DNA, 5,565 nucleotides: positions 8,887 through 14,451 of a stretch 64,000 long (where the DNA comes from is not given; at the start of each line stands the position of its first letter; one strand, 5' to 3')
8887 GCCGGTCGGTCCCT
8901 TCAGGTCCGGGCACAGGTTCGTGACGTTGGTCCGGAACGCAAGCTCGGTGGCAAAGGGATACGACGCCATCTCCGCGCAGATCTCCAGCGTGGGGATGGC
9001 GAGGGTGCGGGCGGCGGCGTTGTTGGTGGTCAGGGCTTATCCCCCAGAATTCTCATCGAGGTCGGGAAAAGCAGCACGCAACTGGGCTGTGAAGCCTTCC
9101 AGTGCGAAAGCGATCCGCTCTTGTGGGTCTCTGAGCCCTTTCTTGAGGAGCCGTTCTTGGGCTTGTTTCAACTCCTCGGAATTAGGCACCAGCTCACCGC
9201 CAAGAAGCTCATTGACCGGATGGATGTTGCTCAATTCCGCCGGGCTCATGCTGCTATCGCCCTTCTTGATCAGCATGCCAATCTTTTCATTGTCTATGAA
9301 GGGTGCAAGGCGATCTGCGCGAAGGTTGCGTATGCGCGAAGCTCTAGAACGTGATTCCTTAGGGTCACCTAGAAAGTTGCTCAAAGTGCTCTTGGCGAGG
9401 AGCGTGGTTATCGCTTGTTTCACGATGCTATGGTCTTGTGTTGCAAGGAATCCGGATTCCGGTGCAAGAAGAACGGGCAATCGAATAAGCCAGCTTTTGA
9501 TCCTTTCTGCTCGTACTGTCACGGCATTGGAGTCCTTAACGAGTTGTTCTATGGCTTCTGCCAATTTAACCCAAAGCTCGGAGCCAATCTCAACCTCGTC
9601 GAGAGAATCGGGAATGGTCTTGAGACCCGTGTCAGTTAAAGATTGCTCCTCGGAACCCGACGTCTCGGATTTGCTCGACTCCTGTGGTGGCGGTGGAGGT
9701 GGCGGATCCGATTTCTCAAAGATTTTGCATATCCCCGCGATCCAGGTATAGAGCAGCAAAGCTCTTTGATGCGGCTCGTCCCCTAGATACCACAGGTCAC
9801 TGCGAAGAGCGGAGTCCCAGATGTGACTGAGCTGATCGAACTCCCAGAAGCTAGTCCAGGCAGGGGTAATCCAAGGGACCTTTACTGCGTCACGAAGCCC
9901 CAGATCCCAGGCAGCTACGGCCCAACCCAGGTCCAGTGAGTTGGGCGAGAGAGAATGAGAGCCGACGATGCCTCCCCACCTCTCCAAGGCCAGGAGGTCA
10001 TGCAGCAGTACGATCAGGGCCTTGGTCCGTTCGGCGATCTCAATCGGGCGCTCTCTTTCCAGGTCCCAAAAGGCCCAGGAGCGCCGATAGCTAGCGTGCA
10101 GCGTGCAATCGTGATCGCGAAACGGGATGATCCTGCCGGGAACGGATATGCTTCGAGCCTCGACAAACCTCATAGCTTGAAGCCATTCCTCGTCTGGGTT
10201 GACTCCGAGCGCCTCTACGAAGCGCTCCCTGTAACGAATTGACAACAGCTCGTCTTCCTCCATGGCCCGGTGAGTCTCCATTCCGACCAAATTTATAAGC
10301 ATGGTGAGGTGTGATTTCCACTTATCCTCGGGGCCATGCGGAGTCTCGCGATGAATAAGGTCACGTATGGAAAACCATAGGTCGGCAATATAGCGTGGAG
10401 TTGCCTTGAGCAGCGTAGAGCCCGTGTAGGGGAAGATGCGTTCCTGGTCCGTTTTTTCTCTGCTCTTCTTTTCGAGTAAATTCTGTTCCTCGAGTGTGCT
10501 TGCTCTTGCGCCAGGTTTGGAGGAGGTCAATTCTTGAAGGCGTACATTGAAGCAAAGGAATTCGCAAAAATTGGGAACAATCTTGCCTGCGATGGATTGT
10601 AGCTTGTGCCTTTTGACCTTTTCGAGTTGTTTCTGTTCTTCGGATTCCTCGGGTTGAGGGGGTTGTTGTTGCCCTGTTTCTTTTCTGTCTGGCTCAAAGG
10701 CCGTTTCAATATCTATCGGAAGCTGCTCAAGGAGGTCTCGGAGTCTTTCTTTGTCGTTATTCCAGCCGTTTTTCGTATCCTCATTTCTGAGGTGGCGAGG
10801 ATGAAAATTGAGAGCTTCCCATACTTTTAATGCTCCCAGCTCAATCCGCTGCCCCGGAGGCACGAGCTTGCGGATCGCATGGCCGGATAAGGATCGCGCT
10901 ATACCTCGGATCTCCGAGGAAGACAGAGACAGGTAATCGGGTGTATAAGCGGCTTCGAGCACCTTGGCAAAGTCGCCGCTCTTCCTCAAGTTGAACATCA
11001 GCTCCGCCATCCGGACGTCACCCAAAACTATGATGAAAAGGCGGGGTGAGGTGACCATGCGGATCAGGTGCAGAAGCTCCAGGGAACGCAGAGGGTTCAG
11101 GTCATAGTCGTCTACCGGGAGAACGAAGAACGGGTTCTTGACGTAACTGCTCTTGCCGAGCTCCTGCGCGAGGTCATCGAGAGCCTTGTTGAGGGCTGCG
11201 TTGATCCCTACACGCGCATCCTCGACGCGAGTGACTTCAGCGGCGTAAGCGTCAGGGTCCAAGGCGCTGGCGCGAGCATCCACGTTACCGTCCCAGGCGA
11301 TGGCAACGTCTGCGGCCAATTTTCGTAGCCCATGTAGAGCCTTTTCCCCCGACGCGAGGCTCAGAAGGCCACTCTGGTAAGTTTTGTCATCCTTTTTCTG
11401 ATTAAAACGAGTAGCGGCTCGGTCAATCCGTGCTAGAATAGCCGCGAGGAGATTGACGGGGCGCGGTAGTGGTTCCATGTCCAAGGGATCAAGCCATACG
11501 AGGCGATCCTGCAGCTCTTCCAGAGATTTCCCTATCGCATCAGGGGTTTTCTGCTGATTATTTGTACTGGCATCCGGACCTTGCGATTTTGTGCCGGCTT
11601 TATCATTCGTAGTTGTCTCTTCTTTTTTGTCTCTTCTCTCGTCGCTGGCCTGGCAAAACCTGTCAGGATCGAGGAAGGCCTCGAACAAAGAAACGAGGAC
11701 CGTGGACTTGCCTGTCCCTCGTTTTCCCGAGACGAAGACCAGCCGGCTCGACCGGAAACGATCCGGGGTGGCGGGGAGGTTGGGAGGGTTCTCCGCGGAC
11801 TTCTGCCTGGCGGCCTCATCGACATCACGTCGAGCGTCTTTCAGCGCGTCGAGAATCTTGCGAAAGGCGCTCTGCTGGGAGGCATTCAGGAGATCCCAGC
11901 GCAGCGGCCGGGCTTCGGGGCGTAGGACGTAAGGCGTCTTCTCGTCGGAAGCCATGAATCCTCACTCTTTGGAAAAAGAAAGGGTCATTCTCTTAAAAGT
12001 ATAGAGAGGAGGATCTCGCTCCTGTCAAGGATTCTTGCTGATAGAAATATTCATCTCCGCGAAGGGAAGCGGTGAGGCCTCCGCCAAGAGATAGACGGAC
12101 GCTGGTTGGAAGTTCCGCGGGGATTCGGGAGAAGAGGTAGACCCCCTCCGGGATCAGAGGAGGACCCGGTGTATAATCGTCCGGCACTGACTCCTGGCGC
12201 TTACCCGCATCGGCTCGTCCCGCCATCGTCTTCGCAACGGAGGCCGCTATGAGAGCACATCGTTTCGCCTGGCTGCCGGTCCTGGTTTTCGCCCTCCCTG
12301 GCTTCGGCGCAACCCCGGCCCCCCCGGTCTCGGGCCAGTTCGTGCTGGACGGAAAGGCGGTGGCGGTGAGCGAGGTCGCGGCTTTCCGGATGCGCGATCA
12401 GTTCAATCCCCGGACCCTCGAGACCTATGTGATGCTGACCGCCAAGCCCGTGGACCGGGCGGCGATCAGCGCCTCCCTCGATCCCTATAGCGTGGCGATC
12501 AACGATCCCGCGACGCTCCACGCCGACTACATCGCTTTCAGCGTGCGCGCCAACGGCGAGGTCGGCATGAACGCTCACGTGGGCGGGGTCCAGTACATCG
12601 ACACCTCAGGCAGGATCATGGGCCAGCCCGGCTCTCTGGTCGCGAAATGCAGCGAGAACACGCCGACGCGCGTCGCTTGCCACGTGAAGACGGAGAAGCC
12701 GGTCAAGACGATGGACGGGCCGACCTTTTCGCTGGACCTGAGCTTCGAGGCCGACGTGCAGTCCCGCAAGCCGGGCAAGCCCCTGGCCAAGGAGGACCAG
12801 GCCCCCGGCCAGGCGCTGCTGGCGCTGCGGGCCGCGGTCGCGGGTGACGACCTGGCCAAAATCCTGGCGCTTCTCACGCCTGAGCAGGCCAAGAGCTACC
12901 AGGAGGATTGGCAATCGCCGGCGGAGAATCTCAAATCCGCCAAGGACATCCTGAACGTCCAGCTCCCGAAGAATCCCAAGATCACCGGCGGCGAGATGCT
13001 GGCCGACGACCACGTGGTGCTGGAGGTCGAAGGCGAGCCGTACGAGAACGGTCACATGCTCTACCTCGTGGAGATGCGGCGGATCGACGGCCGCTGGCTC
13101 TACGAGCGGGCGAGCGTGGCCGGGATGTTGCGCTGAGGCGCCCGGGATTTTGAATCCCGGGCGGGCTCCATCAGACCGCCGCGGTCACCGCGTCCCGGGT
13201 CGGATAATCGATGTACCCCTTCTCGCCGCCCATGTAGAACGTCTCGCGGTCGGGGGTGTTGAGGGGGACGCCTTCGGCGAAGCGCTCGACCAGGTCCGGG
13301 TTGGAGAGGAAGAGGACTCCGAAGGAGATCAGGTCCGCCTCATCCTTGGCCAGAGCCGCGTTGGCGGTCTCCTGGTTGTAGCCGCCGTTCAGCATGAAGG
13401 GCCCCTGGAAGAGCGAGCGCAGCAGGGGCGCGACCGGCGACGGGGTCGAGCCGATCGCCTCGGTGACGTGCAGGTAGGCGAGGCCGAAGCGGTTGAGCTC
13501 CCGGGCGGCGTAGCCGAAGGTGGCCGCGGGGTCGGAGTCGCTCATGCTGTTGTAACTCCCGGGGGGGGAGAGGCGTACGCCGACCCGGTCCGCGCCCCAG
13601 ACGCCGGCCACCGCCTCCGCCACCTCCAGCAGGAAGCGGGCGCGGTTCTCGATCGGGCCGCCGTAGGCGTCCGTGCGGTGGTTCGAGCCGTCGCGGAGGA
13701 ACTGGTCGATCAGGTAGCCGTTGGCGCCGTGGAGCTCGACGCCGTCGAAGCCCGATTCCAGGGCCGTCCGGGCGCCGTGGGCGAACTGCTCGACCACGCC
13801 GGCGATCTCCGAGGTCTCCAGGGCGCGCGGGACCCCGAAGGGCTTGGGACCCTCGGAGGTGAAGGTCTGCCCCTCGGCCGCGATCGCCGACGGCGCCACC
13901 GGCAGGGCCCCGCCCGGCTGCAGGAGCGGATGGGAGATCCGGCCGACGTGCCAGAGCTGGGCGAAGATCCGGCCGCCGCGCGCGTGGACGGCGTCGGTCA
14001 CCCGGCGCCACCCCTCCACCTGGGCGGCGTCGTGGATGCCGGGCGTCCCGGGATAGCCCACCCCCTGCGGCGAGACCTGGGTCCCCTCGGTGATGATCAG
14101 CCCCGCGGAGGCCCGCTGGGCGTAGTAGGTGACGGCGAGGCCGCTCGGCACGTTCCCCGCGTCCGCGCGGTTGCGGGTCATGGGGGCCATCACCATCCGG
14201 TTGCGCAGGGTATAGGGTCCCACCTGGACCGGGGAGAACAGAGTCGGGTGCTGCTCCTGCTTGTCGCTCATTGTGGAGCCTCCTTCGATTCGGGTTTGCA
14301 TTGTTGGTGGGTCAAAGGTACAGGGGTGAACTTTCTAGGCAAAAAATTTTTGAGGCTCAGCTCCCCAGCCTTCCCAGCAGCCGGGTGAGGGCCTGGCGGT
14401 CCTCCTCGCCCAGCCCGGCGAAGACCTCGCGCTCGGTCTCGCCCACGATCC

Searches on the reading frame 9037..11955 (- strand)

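Call 3: search_protein_families(library=pfam, proteins=[window:9037-11955:-], max_evalue=0.01)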
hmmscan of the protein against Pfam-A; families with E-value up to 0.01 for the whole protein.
window:9037-11955:- (972 aa): 1 family
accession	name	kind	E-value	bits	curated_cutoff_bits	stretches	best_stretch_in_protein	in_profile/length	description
PF13191.12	AAA_16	-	0.0013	19.7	32.6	1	69-97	23-51/167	AAA ATPase domain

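Call 4: search_protein_families(library=padloc, proteins=[window:9037-11955:-], max_evalue=0.01)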
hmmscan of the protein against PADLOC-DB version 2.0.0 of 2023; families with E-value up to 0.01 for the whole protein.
window:9037-11955:- (972 aa): 2 families
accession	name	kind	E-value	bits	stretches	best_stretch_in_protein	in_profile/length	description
PDLC02216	RdrA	-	7.6e-05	19.2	0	271-316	188-234/900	-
PDLC04140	mad8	-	0.00016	19.3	1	63-141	20-70/314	mads_8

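Call 6: search_protein_families(library=ncbifam, proteins=[window:9037-11955:-], max_evalue=0.01)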
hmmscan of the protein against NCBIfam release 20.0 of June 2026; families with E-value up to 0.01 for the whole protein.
window:9037-11955:- (972 aa): 1 family
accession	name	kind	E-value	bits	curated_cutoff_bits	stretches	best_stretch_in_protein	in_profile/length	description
NF041743.1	RdrA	equivalog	1.2e-09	37.2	600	2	27-90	17-74/742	antiviral RADAR system adenosine triphosphatase RdrA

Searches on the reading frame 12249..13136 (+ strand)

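Call 19: search_protein_families(library=pfam, proteins=[window:12249-13136:+], max_evalue=0.001)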
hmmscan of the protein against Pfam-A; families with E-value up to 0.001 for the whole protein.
window:12249-13136:+ (295 aa): 1 family
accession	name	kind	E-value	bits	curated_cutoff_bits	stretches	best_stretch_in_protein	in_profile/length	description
PF21575.2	DsbA_N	-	0.00077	19.8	27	0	213-237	37-61/61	DsbA, N-terminal domain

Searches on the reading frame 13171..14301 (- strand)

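Call 19: search_protein_families(library=pfam, proteins=[window:13171-14301:-], max_evalue=0.001)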
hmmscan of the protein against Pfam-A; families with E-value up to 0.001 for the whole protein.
window:13171-14301:- (376 aa): 1 family
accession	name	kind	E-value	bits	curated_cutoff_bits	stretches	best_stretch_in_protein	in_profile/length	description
PF00724.26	Oxidored_FMN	-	1.3e-83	281.5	27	1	21-348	2-342/342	NADH:flavin oxidoreductase / NADH oxidase family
